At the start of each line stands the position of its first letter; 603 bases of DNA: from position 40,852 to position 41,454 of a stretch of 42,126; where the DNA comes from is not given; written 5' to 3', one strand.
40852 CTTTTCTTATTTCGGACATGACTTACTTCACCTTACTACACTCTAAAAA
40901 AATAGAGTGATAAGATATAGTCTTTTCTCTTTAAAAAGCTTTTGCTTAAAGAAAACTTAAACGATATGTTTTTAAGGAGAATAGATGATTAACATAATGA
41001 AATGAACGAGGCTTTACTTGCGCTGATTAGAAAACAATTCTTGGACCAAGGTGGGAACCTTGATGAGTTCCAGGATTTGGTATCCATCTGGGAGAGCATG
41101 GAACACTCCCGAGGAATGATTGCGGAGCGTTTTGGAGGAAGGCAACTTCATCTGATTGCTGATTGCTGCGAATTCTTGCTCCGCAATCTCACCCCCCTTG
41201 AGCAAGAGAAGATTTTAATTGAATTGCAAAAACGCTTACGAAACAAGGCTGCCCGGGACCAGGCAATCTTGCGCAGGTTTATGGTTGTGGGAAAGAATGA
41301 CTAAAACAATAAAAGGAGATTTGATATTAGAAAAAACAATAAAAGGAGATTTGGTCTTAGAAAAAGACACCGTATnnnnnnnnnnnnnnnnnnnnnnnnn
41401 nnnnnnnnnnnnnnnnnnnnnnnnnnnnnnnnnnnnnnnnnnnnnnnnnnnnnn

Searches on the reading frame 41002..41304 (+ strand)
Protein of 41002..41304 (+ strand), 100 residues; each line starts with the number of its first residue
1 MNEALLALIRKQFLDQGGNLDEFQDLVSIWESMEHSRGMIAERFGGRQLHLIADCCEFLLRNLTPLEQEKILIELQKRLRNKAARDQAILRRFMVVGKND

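Call 98: find_encoding_contigs(protein=window:41002-41304:+, flank=2000, max_places=1)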
Protein window:41002-41304:+ (100 aa): 2 contigs read that carry it; 1 place shown.
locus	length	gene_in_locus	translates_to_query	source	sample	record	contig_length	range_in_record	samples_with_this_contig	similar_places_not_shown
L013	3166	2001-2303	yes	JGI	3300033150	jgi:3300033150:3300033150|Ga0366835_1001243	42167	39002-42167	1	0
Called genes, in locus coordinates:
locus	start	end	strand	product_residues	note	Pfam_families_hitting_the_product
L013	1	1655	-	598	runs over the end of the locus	-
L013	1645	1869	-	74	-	-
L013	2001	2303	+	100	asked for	-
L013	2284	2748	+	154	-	-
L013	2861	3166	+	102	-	?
